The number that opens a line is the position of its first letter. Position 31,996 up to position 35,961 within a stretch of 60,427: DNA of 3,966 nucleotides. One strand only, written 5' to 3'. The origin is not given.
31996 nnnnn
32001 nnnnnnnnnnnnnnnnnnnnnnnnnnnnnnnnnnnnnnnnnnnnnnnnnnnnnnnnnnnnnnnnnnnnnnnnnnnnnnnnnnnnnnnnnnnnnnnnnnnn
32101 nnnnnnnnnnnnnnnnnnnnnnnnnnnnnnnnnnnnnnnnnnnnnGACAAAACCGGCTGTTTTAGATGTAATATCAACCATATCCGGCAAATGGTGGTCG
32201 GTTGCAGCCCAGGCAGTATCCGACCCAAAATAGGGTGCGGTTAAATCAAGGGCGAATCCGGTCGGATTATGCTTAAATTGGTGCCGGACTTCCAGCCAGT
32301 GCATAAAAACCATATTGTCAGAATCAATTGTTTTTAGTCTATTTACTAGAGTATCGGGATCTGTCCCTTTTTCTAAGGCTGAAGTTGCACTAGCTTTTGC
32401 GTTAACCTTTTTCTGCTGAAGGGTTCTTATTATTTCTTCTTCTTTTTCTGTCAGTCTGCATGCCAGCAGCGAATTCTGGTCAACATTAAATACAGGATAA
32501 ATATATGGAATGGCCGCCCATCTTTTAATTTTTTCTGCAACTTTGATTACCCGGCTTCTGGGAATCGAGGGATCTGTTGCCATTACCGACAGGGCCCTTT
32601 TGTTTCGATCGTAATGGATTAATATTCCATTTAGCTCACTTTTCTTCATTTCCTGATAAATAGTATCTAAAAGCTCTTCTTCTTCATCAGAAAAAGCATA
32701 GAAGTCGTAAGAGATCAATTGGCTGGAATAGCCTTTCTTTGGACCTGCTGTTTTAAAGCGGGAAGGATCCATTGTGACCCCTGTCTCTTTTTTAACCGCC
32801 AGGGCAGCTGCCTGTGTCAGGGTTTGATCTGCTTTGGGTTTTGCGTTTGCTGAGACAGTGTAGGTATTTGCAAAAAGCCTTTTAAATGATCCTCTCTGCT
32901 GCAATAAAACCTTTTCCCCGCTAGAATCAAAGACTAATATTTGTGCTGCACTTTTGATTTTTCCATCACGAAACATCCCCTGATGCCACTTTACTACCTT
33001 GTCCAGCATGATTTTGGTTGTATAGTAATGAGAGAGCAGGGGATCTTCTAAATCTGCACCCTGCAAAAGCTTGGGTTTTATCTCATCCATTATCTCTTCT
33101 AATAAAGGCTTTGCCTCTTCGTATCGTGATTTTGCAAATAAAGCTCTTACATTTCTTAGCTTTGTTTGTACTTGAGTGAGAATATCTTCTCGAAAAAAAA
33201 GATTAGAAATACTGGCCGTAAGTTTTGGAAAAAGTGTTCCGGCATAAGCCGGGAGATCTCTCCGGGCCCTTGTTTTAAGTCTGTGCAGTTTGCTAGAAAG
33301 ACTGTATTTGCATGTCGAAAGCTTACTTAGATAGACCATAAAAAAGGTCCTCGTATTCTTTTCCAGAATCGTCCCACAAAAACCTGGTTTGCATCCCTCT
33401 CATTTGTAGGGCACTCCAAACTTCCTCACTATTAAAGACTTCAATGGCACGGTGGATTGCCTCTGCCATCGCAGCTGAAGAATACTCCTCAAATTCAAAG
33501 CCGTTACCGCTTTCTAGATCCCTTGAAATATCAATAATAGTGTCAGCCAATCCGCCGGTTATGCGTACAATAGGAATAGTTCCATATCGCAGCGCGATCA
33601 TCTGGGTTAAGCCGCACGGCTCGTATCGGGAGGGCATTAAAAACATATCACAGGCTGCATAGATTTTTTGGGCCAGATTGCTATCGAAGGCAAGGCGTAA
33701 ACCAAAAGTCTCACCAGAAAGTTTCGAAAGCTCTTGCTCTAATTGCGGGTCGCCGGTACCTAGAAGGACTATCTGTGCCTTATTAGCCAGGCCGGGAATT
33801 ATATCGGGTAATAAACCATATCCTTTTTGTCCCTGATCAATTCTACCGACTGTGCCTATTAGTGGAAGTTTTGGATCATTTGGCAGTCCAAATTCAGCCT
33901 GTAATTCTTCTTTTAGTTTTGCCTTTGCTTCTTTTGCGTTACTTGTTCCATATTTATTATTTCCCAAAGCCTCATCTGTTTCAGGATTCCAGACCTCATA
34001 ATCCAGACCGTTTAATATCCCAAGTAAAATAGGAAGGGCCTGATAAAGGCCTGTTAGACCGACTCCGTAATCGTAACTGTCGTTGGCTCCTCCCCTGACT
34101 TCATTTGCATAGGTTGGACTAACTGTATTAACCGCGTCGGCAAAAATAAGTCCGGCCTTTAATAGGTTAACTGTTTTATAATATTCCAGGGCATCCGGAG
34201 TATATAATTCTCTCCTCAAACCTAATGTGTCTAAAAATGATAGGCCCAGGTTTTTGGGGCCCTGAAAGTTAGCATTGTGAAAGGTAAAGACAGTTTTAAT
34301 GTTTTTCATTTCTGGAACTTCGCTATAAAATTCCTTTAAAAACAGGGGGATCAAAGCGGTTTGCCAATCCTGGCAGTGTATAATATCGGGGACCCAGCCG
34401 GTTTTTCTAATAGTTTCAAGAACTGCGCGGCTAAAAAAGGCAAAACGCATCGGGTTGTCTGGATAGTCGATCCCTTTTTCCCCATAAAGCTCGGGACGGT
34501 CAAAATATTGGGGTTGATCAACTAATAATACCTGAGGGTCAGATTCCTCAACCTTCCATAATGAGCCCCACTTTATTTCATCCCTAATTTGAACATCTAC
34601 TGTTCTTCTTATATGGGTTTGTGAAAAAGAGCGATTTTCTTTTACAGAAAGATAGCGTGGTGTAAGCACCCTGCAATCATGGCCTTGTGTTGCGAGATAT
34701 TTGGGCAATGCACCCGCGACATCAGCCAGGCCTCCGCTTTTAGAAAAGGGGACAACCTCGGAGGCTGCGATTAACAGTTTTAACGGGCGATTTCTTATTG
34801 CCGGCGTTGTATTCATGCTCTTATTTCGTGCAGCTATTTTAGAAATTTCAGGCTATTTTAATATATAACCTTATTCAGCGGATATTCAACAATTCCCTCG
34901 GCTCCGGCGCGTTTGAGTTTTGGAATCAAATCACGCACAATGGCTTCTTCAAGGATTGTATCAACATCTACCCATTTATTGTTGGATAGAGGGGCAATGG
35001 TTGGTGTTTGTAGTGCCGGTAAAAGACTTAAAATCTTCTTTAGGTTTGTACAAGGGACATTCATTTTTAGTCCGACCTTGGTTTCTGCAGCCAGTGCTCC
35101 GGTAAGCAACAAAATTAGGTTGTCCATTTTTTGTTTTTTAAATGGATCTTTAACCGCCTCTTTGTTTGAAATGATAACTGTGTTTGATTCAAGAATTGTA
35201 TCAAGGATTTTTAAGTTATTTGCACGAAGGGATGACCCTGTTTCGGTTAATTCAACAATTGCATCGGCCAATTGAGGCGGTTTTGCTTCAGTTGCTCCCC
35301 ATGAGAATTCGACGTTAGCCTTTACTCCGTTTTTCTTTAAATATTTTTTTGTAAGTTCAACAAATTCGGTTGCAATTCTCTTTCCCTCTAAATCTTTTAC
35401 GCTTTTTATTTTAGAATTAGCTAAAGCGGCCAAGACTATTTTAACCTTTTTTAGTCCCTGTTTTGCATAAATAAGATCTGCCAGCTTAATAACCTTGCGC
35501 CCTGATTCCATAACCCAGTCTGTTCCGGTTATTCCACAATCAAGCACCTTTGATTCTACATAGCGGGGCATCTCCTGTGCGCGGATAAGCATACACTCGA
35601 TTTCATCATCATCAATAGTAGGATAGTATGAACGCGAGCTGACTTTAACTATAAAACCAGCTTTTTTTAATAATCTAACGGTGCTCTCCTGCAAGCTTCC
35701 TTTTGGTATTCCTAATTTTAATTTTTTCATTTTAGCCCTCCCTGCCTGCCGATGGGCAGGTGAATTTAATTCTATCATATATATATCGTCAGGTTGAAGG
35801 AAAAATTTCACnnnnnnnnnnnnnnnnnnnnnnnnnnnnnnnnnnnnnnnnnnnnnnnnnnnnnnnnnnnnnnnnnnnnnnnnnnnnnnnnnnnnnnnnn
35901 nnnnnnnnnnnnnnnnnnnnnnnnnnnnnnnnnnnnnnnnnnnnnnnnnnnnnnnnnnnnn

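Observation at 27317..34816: Giant dikinase-like protein with degenerate Nudix fold sandwiched between two glycogen-synthase paralogs: candidate bacterial glucan,water-dikinase-like system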

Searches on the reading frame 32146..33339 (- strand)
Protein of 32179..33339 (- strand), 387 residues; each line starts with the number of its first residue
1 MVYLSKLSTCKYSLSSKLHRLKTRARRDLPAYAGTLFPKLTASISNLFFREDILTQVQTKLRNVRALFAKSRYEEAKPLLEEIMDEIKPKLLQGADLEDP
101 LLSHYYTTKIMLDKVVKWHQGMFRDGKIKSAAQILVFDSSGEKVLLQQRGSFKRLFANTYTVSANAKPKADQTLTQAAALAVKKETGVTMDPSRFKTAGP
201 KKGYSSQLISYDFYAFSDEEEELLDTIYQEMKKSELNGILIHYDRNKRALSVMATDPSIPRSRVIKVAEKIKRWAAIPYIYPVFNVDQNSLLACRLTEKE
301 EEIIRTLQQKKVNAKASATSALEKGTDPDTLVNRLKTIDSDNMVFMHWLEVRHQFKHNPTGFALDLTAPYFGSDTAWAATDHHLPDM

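Call 7: search_protein_families(library=pfam, proteins=[window:32179-33339:-], max_evalue=10)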
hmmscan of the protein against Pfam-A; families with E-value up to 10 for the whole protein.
seq(387 aa): 2 families
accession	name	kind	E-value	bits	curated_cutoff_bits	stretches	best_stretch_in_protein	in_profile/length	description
PF00293.34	NUDIX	-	0.007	16.8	21.1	1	130-197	4-67/134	NUDIX domain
PF13422.11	DUF4110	-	0.052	14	27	1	59-85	46-72/95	Domain of unknown function (DUF4110)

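Call 45: predict_structure(alignment_id=A3)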
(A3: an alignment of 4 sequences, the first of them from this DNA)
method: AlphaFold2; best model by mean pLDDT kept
length: 398 residues; sequences in the alignment: 4
mean_pLDDT: 71.2   pTM: 0.66
mean pLDDT of the five models: 71.2, 61.9, 59.3, 58.9, 57.9
residues with pLDDT >= 90: 63; 70-90: 191; 50-70: 69; < 50: 75
segments of 3 or more residues with pLDDT < 50: 1-48, 121-127, 379-398
pLDDT, mean of each block of 10 residues (from residue 1): 28 31 31 26 41 85 87 89 87 69 85 72 50 85 87 75 84 90 91 79 63 87 92 80 85 76 87 83 60 89 93 84 64 77 86 76 62 54 41 30
secondary structure, 60 per line:
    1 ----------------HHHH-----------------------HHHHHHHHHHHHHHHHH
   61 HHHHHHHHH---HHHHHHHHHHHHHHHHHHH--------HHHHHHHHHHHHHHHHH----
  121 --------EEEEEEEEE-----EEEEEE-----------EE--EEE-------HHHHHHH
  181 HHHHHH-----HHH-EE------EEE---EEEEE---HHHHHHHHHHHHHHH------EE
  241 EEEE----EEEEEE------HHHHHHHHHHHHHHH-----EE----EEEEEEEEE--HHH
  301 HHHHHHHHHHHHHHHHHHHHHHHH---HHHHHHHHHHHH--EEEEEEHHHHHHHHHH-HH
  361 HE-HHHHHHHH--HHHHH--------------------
elements in order: H17-20 H44-69 H73-91 H100-116 E129-137 E143-148 E164-166 H174-186 E204-206 E210-214 H218-232 E239-244 E249-254 H261-275 E287-295 H298-324 H328-339 E342-347 H348-357 H364-371 H374-378

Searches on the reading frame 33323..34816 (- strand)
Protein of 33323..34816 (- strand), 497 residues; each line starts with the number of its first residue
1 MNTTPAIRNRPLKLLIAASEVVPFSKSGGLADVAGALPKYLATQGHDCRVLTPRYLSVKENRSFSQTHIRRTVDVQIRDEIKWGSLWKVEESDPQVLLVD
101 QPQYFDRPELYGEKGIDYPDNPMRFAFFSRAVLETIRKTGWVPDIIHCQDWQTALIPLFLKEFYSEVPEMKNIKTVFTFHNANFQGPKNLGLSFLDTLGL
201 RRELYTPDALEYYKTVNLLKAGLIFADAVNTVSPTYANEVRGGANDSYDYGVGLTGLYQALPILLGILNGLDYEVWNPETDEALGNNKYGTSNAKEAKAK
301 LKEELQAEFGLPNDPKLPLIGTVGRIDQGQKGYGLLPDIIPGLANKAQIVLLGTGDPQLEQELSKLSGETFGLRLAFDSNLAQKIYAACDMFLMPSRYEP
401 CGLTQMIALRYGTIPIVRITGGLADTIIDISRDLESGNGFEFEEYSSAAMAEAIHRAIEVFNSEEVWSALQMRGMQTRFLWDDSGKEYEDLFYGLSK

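Call 6: search_protein_families(library=pfam, proteins=[window:33323-34816:-], max_evalue=0.01)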
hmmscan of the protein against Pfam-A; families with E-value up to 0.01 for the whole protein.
window:33323-34816:- (497 aa): 6 families
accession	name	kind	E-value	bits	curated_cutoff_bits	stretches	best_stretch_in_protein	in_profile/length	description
PF08323.17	Glyco_transf_5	-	1.1e-77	261.4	22.7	1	13-257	1-236/239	Starch synthase catalytic domain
PF13692.12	Glyco_trans_1_4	-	5.2e-13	49.9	27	1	318-458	2-140/142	Glycosyl transferases group 1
PF00534.26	Glycos_transf_1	-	2.2e-11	44.1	26.4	1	311-459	9-157/172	Glycosyl transferases group 1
PF13439.12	Glyco_transf_4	-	3.2e-09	37.5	28.5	1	28-242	2-150/170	Glycosyltransferase Family 4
PF13579.12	Glyco_trans_4_4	-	2.8e-05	25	29.7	1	28-241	1-143/158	Glycosyl transferase 4-like domain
PF20706.3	GT4-conflict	-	0.0036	16.8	26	0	320-433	200-326/385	Family 4 Glycosyltransferase in conflict systems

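Call 8: search_protein_families(library=ncbifam, proteins=[window:33323-34816:-], max_evalue=0.01)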
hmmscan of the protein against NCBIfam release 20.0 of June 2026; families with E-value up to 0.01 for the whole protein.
window:33323-34816:- (497 aa): 16 families
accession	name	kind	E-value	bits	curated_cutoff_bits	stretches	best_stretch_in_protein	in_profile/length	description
TIGR02095.1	glgA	subfamily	3.7e-153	510.6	328.45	1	13-493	2-475/477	glycogen/starch synthase, ADP-glucose type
NF001898.0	PRK00654.1-1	equivalog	2.4e-139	465.1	603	1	12-495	1-475/477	glycogen synthase GlgA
NF001903.0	PRK00654.2-2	equivalog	6.6e-137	457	616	1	12-493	1-476/482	glycogen synthase GlgA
NF001899.0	PRK00654.1-2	equivalog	2.3e-122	408.8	459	1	13-495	2-475/478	glycogen synthase GlgA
NF001905.0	PRK00654.2-4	subfamily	2.8e-106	356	560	1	14-492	3-483/489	glycogen synthase GlgA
NF010699.0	PRK14099.1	equivalog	1.4e-105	353.6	762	1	11-495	3-479/485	glycogen synthase GlgA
NF001900.0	PRK00654.1-3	equivalog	3.1e-104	349.1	509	1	13-493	2-452/481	glycogen synthase GlgA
NF001906.0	PRK00654.2-5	equivalog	1.8e-94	317.4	870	1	10-492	4-480/485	glycogen synthase GlgA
NF001901.0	PRK00654.1-5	equivalog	5.2e-91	305.6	649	1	13-493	25-489/502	glycogen synthase GlgA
NF001902.0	PRK00654.2-1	equivalog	4.8e-89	299.2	845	1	17-492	6-486/492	glycogen synthase GlgA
NF010698.0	PRK14098.1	equivalog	1.1e-87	294.7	754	1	10-495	4-486/489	starch synthase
NF001904.0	PRK00654.2-3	equivalog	6.6e-57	193.3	577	1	13-490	2-469/475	glycogen synthase GlgA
TIGR02149.1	glgA_Coryne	subfamily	8.7e-07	28.4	302.4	1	304-461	193-356/391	glycogen synthase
TIGR03999.1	thiol_BshA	equivalog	2.9e-06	26.4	273.7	1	346-493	229-371/375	N-acetyl-alpha-D-glucosaminyl L-malate synthase BshA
NF047684.1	TeichurnBiosyTuaC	equivalog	8.7e-05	21.6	550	1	298-425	202-326/391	teichuronic acid biosynthesis protein TuaC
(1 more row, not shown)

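Call 68: search_protein_families(library=padloc, proteins=[window:33323-34816:-], max_evalue=0.001)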
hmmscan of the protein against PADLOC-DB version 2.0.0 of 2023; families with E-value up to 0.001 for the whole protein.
window:33323-34816:- (497 aa): 0 families

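Call 86: find_homologous_proteins(query=window:33323-34816:-, max_evalue=1e-80)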
Query window:33323-34816:- (497 aa): 6509 proteins with E <= 1e-80 among 8000 candidates; the best 120 are listed.
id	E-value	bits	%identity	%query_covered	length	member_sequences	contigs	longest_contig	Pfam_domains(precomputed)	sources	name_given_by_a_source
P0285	0.0e+0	1140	100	100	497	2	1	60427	PF00534.27,PF13579.13,PF08323.18,PF13439.13,PF13692.13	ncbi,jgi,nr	ncbi:MAG: glycogen synthase [Candidatus Saganbacteria bacterium]|nr:glycogen synthase [Candidatus Sa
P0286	4.0e-125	437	45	97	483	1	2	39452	PF00534.27,PF08323.18,PF13692.13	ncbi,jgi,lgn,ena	-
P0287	3.1e-124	434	47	98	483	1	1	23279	PF00534.27,PF08323.18,PF13439.13,PF20706.4,PF13692.13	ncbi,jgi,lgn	ncbi:MAG: glycogen synthase GlgA [Candidatus Margulisiibacteriota bacterium]|jgi:starch synthase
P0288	5.3e-124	433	44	97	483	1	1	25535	PF00534.27,PF08323.18,PF13692.13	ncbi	-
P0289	4.3e-123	430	45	97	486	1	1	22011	PF00534.27,PF08323.18,PF13692.13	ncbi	-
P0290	2.0e-121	424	44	97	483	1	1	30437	PF00534.27,PF08323.18,PF13692.13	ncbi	-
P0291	6.6e-121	423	45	97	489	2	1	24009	PF00534.27,PF13579.13,PF08323.18,PF13439.13,PF13692.13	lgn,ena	-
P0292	2.9e-120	420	45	97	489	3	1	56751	PF00534.27,PF13579.13,PF08323.18,PF13439.13,PF20706.4,PF13692.13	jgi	-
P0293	4.4e-120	420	45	98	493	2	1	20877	PF00534.27,PF13579.13,PF08323.18,PF13439.13,PF13692.13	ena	-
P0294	8.9e-120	419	46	97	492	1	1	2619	PF00534.27,PF13579.13,PF08323.18,PF13439.13,PF20706.4,PF13692.13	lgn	-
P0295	1.3e-119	418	44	97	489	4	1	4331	PF00534.27,PF08323.18,PF13439.13,PF13692.13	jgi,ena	-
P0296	3.7e-119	417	47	97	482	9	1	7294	PF00534.27,PF13579.13,PF08323.18,PF13439.13,PF13692.13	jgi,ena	-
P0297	4.7e-119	416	43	97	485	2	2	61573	PF00534.27,PF08323.18,PF13439.13,PF20706.4,PF13692.13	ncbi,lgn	-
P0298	1.2e-118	415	44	97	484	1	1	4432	PF00534.27,PF08323.18,PF13439.13,PF13692.13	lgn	-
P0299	1.3e-118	415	45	97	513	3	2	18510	PF00534.27,PF13579.13,PF08323.18,PF13439.13,PF13692.13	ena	-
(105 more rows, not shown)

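Call 87: find_encoding_contigs(protein=P0286, flank=8000, max_places=2)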
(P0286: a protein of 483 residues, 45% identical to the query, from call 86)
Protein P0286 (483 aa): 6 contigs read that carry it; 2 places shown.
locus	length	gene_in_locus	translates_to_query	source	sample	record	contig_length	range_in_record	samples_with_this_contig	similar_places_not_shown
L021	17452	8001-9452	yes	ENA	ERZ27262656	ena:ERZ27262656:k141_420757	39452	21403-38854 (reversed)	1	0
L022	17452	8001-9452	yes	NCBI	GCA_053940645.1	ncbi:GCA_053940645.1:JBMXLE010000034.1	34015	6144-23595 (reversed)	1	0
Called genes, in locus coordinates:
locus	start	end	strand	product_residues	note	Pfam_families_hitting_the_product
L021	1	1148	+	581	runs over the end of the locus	?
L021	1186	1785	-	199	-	PF01174:SNO, PF07685:GATase_3 (weak)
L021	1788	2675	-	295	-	PF01680:SOR_SNZ, PF05690:ThiG (weak)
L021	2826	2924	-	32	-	-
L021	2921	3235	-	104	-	-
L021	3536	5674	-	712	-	PF13620:CarboxypepD_reg, PF13715:CarbopepD_reg_2, PF00593:TonB_dep_Rec_b-barrel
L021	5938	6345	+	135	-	-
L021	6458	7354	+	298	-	PF00781:DAGK_cat, PF19279:YegS_C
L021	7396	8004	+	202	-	PF03544:TonB_C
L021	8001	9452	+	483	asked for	PF08323:Glyco_transf_5, PF00534:Glycos_transf_1, PF13692:Glyco_trans_1_4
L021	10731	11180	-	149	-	PF00961:LAGLIDADG_1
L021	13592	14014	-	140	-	PF18935:DUF5683 (faint)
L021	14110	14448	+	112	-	PF24033:DUF7342 (weak), PF01022:HTH_5, PF12840:HTH_20, PF13412:HTH_24, PF08279:HTH_11 (weak), PF21476:PF0610-like_N (weak)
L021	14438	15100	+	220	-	PF07853:DUF1648, PF13630:SdpI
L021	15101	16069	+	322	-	PF02475:TRM5-TYW2_MTfase (weak), PF01795:Methyltransf_5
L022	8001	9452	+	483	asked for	PF08323:Glyco_transf_5, PF00534:Glycos_transf_1, PF13692:Glyco_trans_1_4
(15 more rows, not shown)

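Call 88: find_encoding_contigs(protein=P0287, flank=8000, max_places=2)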
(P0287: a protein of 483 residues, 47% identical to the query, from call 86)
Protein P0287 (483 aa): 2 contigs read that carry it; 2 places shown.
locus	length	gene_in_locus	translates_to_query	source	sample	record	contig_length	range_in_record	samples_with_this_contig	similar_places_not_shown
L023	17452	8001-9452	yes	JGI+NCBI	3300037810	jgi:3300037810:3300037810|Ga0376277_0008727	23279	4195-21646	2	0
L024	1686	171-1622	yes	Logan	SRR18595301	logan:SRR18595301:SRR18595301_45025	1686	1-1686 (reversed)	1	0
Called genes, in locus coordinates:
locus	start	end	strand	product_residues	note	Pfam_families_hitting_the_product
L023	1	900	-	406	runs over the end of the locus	PF00696:AA_kinase, PF01842:ACT, PF22468:ACT_9, PF13840:ACT_7, PF22468:ACT_9, PF01842:ACT (weak)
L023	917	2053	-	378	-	PF01676:Metalloenzyme, PF10143:PhosphMutase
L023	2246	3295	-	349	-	PF00291:PALP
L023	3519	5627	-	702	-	PF17757:UvrB_inter, PF02559:CarD_TRCF_RID, PF04851:ResIII, PF00270:DEAD, PF13401:AAA_22 (faint), PF00271:Helicase_C, PF03461:TRCF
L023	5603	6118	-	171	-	PF01195:Pept_tRNA_hydro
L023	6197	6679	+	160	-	-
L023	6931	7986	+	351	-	PF01087:GalP_UDP_transf, PF16285:DUF4931_N (weak), PF16268:DUF4921, PF02744:GalP_UDP_tr_C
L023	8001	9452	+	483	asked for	PF08323:Glyco_transf_5, PF20706:GT4-conflict (faint), PF13439:Glyco_transf_4 (weak), PF00534:Glycos_transf_1, PF13692:Glyco_trans_1_4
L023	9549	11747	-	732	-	PF13884:Peptidase_S74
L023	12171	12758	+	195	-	PF00475:IGPD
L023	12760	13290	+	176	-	PF00156:Pribosyltran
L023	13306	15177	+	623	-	PF06480:FtsH_ext, PF00004:AAA, PF07728:AAA_5 (faint), PF17862:AAA_lid_3, PF01434:Peptidase_M41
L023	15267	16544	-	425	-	PF13562:NTP_transf_4, PF25084:LbH_EIF2B (faint)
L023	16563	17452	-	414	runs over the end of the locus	PF00871:Acetate_kinase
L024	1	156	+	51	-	?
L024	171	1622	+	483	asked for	PF08323:Glyco_transf_5, PF20706:GT4-conflict (faint), PF13439:Glyco_transf_4 (weak), PF00534:Glycos_transf_1, PF13692:Glyco_trans_1_4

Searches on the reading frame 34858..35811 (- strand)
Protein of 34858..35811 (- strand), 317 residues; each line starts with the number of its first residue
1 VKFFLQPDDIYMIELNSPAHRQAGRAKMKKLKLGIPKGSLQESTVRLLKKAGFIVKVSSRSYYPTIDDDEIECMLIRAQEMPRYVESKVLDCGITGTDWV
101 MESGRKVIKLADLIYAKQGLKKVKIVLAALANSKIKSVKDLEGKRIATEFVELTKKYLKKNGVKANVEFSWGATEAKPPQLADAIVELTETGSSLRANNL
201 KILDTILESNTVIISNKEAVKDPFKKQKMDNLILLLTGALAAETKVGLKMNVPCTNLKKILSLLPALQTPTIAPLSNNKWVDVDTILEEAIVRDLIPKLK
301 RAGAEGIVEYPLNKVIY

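Call 6: search_protein_families(library=pfam, proteins=[window:34858-35811:-], max_evalue=0.01)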
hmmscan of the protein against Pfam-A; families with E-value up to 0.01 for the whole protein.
window:34858-35811:- (317 aa): 3 families
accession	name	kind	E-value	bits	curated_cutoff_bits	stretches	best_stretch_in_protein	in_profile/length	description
PF01634.23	HisG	-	6.4e-45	153.4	25.5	1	77-236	1-156/158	ATP phosphoribosyltransferase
PF08029.16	HisG_C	-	1e-23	83.7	23.5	1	242-314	1-73/73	HisG, C-terminal domain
PF09084.16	NMT1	-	0.00012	22.5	20.5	1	82-164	35-118/216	NMT1/THI5 like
